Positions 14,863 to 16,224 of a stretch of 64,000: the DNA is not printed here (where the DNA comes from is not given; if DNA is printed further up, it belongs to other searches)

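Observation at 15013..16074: Uncharacterised P-loop protein coupled into the arginine operon, which lacks any argA or argJ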

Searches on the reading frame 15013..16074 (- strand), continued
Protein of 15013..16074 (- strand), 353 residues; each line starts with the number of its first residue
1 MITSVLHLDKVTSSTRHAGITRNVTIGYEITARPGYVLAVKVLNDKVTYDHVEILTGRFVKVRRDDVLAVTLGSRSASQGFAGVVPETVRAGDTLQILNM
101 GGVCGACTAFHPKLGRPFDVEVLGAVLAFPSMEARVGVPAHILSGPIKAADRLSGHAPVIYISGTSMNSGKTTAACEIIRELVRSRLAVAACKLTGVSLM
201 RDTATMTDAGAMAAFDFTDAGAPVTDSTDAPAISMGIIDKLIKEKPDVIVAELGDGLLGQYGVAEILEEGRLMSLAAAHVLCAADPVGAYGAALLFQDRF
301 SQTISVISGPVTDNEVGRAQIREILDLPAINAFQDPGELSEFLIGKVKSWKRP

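Call 40: search_solved_structures(query=A1, max_evalue=10, show_alignments=5)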
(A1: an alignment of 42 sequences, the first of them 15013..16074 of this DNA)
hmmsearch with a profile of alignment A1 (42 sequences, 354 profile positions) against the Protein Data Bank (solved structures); distinct sequences matched with E-value up to 10: 2.
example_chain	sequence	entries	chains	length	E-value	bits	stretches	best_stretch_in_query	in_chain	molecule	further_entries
1dts_A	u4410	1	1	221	1.2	11.5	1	161-193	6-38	DETHIOBIOTIN SYNTHETASE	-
1a82_A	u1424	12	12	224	1.2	11.4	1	161-193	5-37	DETHIOBIOTIN SYNTHETASE | PROTEIN (DETHIOBIOTIN SYNTHETASE) | DETHIOBIOTIN SYNTHASE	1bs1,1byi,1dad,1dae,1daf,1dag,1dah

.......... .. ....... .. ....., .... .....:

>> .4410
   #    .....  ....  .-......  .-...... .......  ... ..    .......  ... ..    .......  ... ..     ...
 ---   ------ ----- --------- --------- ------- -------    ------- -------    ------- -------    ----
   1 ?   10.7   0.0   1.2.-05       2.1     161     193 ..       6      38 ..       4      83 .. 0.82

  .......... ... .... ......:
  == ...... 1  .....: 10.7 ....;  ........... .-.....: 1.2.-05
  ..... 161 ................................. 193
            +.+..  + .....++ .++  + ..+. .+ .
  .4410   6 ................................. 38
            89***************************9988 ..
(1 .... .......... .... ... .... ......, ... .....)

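Call 58: find_encoding_contigs(protein=P0242, flank=8000, max_places=2)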
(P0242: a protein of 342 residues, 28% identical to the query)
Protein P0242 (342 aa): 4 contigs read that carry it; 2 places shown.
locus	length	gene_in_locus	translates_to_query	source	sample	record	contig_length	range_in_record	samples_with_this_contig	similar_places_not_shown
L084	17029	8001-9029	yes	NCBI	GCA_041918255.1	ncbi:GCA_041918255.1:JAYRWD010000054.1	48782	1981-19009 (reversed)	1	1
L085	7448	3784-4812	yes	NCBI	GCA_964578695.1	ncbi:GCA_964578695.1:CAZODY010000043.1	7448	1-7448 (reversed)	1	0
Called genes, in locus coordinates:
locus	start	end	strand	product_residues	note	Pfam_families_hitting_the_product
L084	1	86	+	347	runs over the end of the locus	PF02557:VanY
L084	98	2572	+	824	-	PF13439:Glyco_transf_4, PF13579:Glyco_trans_4_4 (faint), PF00534:Glycos_transf_1, PF13524:Glyco_trans_1_2 (faint), PF13692:Glyco_trans_1_4, PF13439:Glyco_transf_4, PF00534:Glycos_transf_1, PF13692:Glyco_trans_1_4, +1 more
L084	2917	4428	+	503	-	-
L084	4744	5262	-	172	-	-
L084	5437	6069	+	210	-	PF03575:Peptidase_S51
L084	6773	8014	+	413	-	PF00764:Arginosuc_synth, PF06508:QueC (weak), PF20979:Arginosuc_syn_C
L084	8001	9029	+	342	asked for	-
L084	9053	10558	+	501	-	PF00206:Lyase_1, PF14698:ASL_C2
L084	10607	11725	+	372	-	PF01546:Peptidase_M20, PF07687:M20_dimer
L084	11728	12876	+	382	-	-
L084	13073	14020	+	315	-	PF02729:OTCace_N, PF00185:OTCace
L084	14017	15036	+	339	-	PF00988:CPSase_sm_chain, PF00117:GATase, PF07722:Peptidase_C26 (weak)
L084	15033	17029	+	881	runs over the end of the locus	PF25596:CPSase_L_D1, PF02222:ATP-grasp, PF02655:ATP-grasp_3 (weak), PF02786:CPSase_L_D2, PF02787:CPSase_L_D3, PF25596:CPSase_L_D1, PF02222:ATP-grasp (weak), PF02786:CPSase_L_D2, +1 more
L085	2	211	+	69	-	?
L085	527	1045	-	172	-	-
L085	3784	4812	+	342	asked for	-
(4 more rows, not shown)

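Call 59: find_encoding_contigs(protein=P0186, flank=8000, max_places=2)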
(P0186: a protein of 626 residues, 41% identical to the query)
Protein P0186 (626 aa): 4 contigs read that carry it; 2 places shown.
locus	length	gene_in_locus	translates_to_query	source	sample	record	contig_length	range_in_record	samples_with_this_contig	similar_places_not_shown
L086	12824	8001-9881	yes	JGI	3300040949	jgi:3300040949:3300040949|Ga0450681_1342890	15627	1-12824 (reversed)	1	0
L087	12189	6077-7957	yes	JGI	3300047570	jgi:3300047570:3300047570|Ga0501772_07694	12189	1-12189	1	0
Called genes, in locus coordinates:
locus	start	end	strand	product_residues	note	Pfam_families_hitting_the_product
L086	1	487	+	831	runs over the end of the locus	-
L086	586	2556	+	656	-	PF17804:TSP_NTD, PF00595:PDZ, PF03572:Peptidase_S41, PF11818:DUF3340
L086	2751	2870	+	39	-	-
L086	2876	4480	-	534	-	-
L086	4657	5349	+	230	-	-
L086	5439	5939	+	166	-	-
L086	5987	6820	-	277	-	-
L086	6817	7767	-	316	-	PF00491:Arginase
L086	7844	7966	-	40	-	-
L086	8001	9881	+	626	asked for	PF00696:AA_kinase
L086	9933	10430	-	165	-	PF00578:AhpC-TSA, PF08534:Redoxin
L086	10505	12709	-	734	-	PF16656:Pur_ac_phosph_N, PF00149:Metallophos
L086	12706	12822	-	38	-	?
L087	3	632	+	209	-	?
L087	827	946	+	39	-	-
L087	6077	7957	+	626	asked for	PF00696:AA_kinase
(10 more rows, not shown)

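Call 60: find_encoding_contigs(protein=P0250, flank=8000, max_places=1)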
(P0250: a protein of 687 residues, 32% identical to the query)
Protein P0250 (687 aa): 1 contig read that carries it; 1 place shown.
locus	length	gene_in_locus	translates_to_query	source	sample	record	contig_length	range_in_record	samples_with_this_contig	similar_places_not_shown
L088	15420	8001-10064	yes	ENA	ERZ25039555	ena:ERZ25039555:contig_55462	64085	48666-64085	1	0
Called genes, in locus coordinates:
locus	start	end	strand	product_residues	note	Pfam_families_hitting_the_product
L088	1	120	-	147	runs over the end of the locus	PF04314:LpqE-like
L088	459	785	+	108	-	-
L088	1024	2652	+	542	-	-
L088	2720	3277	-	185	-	-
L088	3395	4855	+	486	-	PF00069:Pkinase, PF07714:PK_Tyr_Ser-Thr, PF00069:Pkinase, PF17667:Pkinase_fungal (weak)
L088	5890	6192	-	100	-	-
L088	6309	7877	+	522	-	PF01316:Arg_repressor, PF00764:Arginosuc_synth (weak)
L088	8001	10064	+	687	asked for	PF22698:Semialdhyde_dhC_1 (faint)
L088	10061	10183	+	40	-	-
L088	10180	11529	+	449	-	PF00202:Aminotran_3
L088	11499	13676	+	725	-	PF00185:OTCace, PF00696:AA_kinase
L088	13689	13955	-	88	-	-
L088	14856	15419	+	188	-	?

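Call 61: find_encoding_contigs(protein=P0203, flank=8000, max_places=1)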
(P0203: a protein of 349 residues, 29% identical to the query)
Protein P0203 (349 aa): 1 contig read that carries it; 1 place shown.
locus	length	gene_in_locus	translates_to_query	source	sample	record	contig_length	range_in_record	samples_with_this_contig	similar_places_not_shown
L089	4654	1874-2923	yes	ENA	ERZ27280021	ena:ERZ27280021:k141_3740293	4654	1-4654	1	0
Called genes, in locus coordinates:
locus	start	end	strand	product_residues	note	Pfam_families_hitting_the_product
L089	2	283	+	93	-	?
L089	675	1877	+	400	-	PF00764:Arginosuc_synth, PF06508:QueC (weak), PF20979:Arginosuc_syn_C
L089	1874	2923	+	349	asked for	-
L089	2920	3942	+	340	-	PF02729:OTCace_N, PF00185:OTCace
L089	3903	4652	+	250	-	?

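Call 62: find_encoding_contigs(protein=P0194, flank=8000, max_places=1)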
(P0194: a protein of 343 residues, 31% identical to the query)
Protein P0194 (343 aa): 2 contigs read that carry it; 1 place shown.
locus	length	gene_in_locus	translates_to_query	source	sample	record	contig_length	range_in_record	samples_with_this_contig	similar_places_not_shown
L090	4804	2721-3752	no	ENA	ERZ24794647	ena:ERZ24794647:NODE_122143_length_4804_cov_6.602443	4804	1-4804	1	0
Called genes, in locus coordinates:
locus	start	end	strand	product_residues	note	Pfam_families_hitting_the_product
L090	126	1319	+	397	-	PF00764:Arginosuc_synth, PF20979:Arginosuc_syn_C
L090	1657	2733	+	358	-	PF02729:OTCace_N, PF00185:OTCace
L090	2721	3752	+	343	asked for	-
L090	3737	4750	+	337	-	PF01118:Semialdhyde_dh, PF22698:Semialdhyde_dhC_1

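Call 64: search_protein_families(library=ncbifam, proteins=[P0186, L084:11728-12876:+, L084:10607-11725:+, L084:13073-14020:+], max_evalue=0.001)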
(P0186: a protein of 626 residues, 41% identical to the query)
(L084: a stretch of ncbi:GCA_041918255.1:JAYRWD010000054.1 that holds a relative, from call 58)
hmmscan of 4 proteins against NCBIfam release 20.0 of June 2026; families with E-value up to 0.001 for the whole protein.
P0186 (626 aa): 11 families
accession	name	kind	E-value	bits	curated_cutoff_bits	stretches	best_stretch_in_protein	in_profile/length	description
TIGR00761.1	argB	equivalog_domain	7.1e-37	127.1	151.3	1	364-595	2-231/231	acetylglutamate kinase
NF003641.0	PRK05279.1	equivalog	3.4e-30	105.3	344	2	500-619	170-290/441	amino-acid N-acetyltransferase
TIGR01890.1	N-Ac-Glu-synth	equivalog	3.4e-27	95.5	202.85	1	349-618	5-277/429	amino-acid N-acetyltransferase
NF003387.0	PRK04531.1-2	equivalog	1.8e-22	79.4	426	1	360-618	35-286/441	acetylglutamate kinase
NF010659.0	PRK14058.1-1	equivalog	4.1e-18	65.4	223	1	375-602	10-253/267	[LysW]-aminoadipate kinase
NF003386.0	PRK04531.1-1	equivalog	2.6e-14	53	417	1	362-618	42-291/442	acetylglutamate kinase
NF010662.0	PRK14058.1-4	equivalog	1.8e-13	50.3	194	1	364-602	2-248/264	[LysW]-aminoadipate/[LysW]-glutamate kinase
NF010661.0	PRK14058.1-3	equivalog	4.8e-13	48.8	251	1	382-613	18-267/283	acetylglutamate/acetylaminoadipate kinase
NF010660.0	PRK14058.1-2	equivalog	2.5e-08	34.1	241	1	378-602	13-245/249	[LysW]-aminoadipate/[LysW]-glutamate kinase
TIGR01027.1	proB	equivalog_domain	8.2e-07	28.5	186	1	520-619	146-252/363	glutamate 5-kinase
NF040647.1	IPPK_Arch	equivalog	1.1e-06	28.1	120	0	518-617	153-258/259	isopentenyl phosphate kinase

L084:11728-12876:+ (382 aa): 0 families

L084:10607-11725:+ (372 aa): 43 families (the best 25 are shown)
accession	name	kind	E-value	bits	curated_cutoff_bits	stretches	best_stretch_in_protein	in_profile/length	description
TIGR01883.1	PepT-like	hypoth_equivalog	9.1e-65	219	274.25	1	7-370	3-360/361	peptidase T-like protein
NF009557.0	PRK13009.1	equivalog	1.3e-24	87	284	1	12-371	11-372/377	succinyl-diaminopimelate desuccinylase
NF003976.0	PRK05469.1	subfamily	3.2e-24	85.5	255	1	93-371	129-403/409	tripeptide aminopeptidase PepT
TIGR01910.1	DapE-ArgE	subfamily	1.5e-23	83.6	217.6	1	6-364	3-372/373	ArgE/DapE family deacylase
TIGR01246.1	dapE_proteo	equivalog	4.2e-21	75.4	361.8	1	12-371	7-368/370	succinyl-diaminopimelate desuccinylase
NF009920.0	PRK13381.1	subfamily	1.6e-20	73.3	293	1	85-371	124-406/412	peptidase T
NF006404.0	PRK08652.1-2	equivalog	3.8e-17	62.2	348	1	12-368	9-323/332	acetylornithine deacetylase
NF003474.0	PRK05111.1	equivalog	6.3e-17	61.5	460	1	22-371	31-378/383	acetylornithine deacetylase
NF006771.0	PRK09290.1-5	subfamily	4.9e-16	58.2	399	1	181-371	215-407/413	allantoate amidohydrolase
NF009555.0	PRK13004.1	equivalog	4.2e-15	55.5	321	1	10-369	21-391/399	YgeY family selenium metabolism-linked hydrolase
NF005602.0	PRK07338.1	equivalog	4.2e-15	55.2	357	1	61-363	88-392/409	hydrolase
NF006399.0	PRK08651.1-2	equivalog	5.2e-15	55.4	381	2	6-225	9-223/405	succinyl-diaminopimelate desuccinylase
TIGR01892.1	AcOrn-deacetyl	equivalog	7.7e-15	54.8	297.7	1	23-369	17-364/365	acetylornithine deacetylase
TIGR01900.1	dapE-gram_pos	equivalog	6.8e-14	51.5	304.2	1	6-366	5-346/351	succinyl-diaminopimelate desuccinylase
TIGR01893.1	aa-his-dipept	subfamily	2.2e-13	49.7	343.75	1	4-169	4-166/478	beta-Ala-His dipeptidase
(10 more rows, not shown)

L084:13073-14020:+ (315 aa): 16 families
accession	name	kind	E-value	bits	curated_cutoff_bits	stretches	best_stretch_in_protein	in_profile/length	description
NF001986.0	PRK00779.1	subfamily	9.5e-126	419.1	306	1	2-308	5-305/307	ornithine carbamoyltransferase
TIGR00658.1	orni_carb_tr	equivalog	9.2e-120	399.4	280.85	1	3-307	1-303/304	ornithine carbamoyltransferase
TIGR04384.1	putr_carbamoyl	exception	3.6e-105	351.7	500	1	4-312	1-312/330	putrescine carbamoyltransferase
NF011380.0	PRK14805.1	equivalog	1.7e-96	322.9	421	1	3-308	2-301/302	ornithine carbamoyltransferase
NF003286.0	PRK04284.1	subfamily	2.1e-76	257.2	515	1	3-303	7-326/332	ornithine carbamoyltransferase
NF011379.0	PRK14804.1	equivalog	2.2e-57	194.6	373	1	3-307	7-309/311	ornithine carbamoyltransferase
NF002470.0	PRK01713.1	equivalog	3.5e-56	191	545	1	3-271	8-278/334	ornithine carbamoyltransferase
NF009213.0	PRK12562.1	subfamily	4.4e-54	184.1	559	1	2-271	6-278/334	ornithine carbamoyltransferase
NF003384.0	PRK04523.1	equivalog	9.3e-53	179.4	288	1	3-307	4-333/336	N-acetylornithine carbamoyltransferase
TIGR00670.1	asp_carb_tr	equivalog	1.1e-50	172.5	236.95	1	3-307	1-303/304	aspartate carbamoyltransferase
NF002032.1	PRK00856.1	equivalog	4e-47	160.8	263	1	3-304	1-294/297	aspartate carbamoyltransferase catalytic subunit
NF006046.0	PRK08192.1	equivalog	5.3e-26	91.7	512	1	3-310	7-320/339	aspartate carbamoyltransferase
NF008853.0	PRK11891.1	equivalog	5.9e-22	77.9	560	1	3-309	89-400/430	aspartate carbamoyltransferase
NF010387.0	PRK13814.1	equivalog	1.4e-20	73.4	660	1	3-306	6-303/310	aspartate carbamoyltransferase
NF005538.0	PRK07200.1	equivalog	2.3e-16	59.8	453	1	3-272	22-335/396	knotted carbamoyltransferase YgeW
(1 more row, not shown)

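Call 72: list_cluster_members(proteins=[P0121, P0122, P0123, P0124, P0126, P0127, P0128, P0129, P0131, P0133])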
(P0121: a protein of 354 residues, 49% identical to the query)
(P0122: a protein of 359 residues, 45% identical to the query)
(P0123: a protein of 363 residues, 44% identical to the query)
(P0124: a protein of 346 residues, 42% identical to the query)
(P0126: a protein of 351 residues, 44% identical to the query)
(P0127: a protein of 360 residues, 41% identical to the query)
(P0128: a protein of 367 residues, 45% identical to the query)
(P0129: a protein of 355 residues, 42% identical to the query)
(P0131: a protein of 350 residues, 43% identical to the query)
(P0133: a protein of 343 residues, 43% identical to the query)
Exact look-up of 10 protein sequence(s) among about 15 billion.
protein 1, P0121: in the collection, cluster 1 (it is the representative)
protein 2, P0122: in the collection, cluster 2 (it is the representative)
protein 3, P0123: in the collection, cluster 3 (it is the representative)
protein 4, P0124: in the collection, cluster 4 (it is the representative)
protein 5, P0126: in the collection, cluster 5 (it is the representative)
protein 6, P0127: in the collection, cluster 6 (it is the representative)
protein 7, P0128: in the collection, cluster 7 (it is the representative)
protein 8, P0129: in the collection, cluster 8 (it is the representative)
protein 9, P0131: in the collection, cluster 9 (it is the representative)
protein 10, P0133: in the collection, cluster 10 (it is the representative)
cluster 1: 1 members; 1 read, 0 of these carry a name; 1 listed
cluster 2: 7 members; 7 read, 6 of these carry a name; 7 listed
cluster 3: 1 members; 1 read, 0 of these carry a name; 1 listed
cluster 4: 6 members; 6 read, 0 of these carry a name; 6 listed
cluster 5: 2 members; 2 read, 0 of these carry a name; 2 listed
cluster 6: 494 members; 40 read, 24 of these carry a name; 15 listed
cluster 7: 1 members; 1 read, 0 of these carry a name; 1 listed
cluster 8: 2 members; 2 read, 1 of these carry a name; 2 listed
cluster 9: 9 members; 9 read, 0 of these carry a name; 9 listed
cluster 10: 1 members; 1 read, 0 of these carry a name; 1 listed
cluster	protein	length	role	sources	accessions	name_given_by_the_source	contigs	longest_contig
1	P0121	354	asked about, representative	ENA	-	-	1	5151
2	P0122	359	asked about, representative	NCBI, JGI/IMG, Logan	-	hypothetical protein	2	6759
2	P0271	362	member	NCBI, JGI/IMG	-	hypothetical protein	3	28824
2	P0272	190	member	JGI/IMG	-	hypothetical protein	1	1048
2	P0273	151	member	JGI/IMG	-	hypothetical protein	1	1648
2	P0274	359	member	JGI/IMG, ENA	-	hypothetical protein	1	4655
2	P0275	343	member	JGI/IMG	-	hypothetical protein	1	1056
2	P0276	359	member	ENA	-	-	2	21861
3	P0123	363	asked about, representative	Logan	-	-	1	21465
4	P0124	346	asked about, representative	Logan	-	-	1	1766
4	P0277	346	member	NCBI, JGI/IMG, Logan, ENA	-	-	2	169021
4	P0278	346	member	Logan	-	-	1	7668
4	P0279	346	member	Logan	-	-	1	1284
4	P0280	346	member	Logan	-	-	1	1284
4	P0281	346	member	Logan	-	-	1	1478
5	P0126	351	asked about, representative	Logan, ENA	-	-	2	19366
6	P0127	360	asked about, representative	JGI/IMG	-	hypothetical protein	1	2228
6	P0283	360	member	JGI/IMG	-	hypothetical protein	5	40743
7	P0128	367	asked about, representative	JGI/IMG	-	-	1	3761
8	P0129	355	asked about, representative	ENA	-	-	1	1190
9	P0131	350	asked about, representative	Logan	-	-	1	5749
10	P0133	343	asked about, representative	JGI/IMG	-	-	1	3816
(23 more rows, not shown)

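Call 75: find_encoding_contigs(protein=P0283, flank=10000, max_places=1)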
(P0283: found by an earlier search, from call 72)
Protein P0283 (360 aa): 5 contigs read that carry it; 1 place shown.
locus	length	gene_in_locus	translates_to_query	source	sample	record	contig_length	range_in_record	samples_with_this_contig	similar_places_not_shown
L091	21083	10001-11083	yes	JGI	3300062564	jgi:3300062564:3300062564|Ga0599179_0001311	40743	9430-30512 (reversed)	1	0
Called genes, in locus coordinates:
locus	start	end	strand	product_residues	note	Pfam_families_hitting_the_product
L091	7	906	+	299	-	PF09296:NUDIX-like (faint), PF00293:NUDIX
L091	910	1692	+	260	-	PF05742:TANGO2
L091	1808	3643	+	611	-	PF07244:POTRA (faint), PF17243:POTRA_TamA_1, PF01103:Omp85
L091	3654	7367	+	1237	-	PF27051:TamB_N, PF04357:TamB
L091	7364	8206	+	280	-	PF01177:Asp_Glu_race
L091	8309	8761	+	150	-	PF01316:Arg_repressor, PF02863:Arg_repressor_C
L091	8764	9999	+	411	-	PF00764:Arginosuc_synth, PF20979:Arginosuc_syn_C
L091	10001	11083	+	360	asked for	-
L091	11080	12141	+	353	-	PF01118:Semialdhyde_dh, PF22698:Semialdhyde_dhC_1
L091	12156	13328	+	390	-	PF00202:Aminotran_3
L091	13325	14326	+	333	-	PF02729:OTCace_N, PF00185:OTCace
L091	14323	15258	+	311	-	PF00696:AA_kinase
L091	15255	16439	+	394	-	PF00206:Lyase_1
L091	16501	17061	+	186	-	PF03358:FMN_red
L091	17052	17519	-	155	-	-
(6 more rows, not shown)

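Call 76: find_homologous_proteins(query=P0283, max_evalue=1e-30)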
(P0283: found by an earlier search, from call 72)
Query P0283 (360 aa): 7444 proteins with E <= 1e-30 among 8000 candidates; the best 120 are listed.
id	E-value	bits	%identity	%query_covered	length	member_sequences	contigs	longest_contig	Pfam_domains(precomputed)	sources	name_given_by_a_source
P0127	2.1e-221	752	95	100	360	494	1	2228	-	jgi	jgi:hypothetical protein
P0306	3.0e-209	712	90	100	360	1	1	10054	-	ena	-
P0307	3.5e-209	712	89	100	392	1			-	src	-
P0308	1.4e-208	710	91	98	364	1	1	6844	-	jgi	jgi:hypothetical protein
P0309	2.4e-207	706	91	98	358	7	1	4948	-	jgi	jgi:hypothetical protein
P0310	9.0e-207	704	91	98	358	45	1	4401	-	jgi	jgi:hypothetical protein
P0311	1.1e-206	704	91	98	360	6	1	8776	-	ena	-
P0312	2.4e-206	703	91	98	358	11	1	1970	-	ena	-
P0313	6.1e-206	702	90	99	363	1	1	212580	-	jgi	jgi:hypothetical protein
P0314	8.2e-206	701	90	98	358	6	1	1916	-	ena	-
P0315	9.7e-206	701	90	98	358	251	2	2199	-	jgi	jgi:hypothetical protein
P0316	1.3e-205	701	90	96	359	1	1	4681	-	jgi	-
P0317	2.6e-205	700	90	99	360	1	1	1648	-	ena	-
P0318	6.1e-205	698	90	98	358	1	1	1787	-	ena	-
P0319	7.1e-205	698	90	98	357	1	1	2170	-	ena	-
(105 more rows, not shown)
